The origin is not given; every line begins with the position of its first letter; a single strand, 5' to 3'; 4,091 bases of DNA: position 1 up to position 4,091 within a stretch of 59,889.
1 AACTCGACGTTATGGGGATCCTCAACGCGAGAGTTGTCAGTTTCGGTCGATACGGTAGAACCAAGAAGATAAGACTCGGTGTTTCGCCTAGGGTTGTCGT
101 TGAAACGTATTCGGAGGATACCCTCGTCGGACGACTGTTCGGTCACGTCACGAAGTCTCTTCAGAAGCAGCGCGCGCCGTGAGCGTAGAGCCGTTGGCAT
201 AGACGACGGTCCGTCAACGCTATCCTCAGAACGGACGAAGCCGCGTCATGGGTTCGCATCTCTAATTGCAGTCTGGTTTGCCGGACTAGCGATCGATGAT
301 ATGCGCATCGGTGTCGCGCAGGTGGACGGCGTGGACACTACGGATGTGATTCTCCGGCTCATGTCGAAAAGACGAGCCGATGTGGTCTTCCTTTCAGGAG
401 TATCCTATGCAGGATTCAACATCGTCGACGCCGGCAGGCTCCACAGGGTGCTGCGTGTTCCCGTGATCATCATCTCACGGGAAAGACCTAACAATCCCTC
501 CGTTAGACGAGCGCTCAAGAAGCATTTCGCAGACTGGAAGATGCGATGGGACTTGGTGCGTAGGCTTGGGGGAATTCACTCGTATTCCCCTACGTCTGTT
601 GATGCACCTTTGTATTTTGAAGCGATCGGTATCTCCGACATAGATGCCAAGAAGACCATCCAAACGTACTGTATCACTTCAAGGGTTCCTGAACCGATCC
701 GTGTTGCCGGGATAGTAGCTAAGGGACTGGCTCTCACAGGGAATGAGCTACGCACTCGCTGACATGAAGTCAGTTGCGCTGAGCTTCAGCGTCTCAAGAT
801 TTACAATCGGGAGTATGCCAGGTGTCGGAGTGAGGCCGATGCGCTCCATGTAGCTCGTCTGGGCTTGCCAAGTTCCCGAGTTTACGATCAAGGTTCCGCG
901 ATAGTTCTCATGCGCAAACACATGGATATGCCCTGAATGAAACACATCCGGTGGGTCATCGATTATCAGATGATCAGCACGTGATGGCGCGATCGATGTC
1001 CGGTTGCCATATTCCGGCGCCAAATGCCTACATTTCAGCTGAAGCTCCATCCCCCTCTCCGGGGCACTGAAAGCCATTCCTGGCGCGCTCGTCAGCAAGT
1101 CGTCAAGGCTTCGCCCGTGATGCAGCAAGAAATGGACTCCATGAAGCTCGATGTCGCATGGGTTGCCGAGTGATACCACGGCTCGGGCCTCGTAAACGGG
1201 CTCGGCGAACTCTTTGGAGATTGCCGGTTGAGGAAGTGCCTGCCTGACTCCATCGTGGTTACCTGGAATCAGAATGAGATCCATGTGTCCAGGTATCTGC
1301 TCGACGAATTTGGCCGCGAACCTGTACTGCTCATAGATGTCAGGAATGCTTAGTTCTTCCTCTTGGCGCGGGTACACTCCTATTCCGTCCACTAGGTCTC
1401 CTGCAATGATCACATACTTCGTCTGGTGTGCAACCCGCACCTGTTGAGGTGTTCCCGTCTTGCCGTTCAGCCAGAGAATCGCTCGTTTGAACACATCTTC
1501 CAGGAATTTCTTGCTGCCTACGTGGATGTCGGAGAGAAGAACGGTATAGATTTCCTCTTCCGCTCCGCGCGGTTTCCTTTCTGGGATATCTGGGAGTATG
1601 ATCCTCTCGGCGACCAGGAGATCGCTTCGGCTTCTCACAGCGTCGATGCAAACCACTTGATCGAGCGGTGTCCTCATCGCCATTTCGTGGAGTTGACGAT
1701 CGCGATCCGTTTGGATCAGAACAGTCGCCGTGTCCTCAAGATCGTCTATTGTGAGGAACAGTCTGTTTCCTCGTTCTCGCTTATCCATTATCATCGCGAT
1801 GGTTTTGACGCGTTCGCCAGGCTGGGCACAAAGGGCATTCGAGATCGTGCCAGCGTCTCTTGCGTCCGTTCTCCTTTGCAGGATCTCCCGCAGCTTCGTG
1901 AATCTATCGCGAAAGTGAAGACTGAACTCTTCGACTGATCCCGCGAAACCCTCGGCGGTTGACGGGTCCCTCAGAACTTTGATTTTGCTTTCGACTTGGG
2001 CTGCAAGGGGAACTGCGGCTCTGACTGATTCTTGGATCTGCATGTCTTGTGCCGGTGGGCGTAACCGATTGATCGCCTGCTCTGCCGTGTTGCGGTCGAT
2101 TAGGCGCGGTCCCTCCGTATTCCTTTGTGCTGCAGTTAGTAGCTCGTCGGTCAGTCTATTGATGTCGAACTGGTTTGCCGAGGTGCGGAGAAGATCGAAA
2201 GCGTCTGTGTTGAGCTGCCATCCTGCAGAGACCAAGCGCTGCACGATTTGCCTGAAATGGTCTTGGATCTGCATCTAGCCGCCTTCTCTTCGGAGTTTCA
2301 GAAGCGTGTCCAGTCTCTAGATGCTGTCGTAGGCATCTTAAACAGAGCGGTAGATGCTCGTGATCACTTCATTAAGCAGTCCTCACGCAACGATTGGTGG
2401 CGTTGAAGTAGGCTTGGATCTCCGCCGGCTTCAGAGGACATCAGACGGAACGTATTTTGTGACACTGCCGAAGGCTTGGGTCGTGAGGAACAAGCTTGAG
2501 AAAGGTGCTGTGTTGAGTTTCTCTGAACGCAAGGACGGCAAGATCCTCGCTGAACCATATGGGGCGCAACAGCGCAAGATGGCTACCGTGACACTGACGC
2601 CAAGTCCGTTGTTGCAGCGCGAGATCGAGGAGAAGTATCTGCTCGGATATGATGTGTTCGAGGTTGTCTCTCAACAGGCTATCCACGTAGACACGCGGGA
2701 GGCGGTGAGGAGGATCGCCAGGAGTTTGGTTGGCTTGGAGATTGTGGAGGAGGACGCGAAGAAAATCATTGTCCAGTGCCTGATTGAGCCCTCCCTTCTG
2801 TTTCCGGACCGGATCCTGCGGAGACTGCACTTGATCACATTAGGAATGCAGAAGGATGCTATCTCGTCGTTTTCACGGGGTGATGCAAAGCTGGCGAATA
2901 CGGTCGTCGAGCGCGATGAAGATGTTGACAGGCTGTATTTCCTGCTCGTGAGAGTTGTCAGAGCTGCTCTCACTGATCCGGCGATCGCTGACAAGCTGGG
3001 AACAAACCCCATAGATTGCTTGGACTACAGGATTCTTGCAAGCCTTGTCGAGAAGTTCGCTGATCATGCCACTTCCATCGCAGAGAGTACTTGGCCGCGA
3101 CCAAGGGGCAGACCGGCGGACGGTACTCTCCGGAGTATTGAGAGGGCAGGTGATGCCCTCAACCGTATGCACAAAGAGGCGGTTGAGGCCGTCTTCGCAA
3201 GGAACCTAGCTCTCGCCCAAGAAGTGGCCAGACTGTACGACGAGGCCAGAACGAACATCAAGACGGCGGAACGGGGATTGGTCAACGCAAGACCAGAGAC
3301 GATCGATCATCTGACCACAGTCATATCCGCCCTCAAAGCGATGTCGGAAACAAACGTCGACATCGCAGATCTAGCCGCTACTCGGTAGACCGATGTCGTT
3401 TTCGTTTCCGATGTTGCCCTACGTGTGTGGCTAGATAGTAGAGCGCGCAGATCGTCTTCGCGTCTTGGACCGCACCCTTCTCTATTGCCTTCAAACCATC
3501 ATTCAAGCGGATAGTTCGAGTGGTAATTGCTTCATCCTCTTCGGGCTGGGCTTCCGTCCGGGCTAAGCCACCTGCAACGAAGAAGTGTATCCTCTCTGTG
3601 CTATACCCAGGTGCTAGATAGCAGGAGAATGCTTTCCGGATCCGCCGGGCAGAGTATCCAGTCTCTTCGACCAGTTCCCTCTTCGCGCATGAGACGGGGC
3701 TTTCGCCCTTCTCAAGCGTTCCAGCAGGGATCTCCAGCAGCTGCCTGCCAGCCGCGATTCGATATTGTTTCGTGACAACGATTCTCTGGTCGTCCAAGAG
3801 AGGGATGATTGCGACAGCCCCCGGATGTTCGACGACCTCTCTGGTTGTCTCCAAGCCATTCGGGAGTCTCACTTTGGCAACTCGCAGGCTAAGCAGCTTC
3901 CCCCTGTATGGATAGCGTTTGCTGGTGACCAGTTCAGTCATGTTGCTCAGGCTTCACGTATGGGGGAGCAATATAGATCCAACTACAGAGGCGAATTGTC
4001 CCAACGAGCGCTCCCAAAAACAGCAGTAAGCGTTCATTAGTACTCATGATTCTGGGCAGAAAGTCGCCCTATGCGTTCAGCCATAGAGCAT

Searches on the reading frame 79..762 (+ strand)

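Call 42: search_protein_families(library=pfam, proteins=[window:79-762:+], max_evalue=0.001)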
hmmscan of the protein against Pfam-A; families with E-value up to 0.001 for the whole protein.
window:79-762:+ (227 aa): 1 family
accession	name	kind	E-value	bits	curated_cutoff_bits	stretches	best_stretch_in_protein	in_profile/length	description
PF01949.23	Endo_dU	-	3.4e-45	154.1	32.7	1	35-217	2-181/182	Endonuclease dU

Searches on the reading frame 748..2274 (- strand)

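Call 42: search_protein_families(library=pfam, proteins=[window:748-2274:-], max_evalue=0.001)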
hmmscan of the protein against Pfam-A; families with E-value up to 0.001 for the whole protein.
window:748-2274:- (508 aa): 3 families
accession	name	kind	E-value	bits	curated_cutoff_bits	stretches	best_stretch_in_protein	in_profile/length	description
PF04042.21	DNA_pol_E_B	-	2e-13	50.7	29.1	1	273-448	27-202/210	DNA polymerase alpha/epsilon subunit B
PF00149.33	Metallophos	-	6.1e-11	43.5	21.5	1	245-452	4-190/191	Calcineurin-like phosphoesterase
PF12850.12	Metallophos_2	-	8.5e-07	29.5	27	1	247-472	6-138/154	Calcineurin-like phosphoesterase superfamily domain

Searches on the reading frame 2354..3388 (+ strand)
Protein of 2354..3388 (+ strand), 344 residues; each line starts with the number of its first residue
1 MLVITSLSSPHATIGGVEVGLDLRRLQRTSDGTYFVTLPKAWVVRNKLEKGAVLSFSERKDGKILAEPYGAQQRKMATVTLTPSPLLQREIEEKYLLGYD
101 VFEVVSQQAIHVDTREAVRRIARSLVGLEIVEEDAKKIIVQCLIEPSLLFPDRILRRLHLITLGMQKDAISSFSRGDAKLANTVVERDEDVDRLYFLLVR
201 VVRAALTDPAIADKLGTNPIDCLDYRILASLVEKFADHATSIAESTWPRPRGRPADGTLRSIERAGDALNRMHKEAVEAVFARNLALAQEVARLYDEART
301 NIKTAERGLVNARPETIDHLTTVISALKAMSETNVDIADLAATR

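Call 42: search_protein_families(library=pfam, proteins=[window:2354-3388:+], max_evalue=0.001)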
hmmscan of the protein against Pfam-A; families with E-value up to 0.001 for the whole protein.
window:2354-3388:+ (344 aa): 2 families
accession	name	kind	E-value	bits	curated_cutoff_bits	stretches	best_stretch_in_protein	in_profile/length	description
PF01895.24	PhoU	-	4.3e-19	69.1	23.5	1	155-245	1-88/89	PhoU domain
PF04014.23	MazE_antitoxin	-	2.3e-06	27.9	24.7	1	27-70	1-44/48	Antidote-toxin recognition MazE, bacterial antitoxin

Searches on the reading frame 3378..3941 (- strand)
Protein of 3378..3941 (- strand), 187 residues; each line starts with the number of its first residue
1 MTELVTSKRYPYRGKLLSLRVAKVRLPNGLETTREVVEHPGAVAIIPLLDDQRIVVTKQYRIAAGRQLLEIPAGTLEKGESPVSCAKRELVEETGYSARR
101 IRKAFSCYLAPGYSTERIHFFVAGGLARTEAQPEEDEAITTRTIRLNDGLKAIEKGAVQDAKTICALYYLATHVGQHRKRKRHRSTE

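Call 42: search_protein_families(library=pfam, proteins=[window:3378-3941:-], max_evalue=0.001)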
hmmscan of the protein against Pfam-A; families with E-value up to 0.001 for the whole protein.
window:3378-3941:- (187 aa): 1 family
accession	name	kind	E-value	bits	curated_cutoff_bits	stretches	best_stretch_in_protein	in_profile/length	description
PF00293.34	NUDIX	-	9.2e-16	58.5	21.1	1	40-163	3-130/134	NUDIX domain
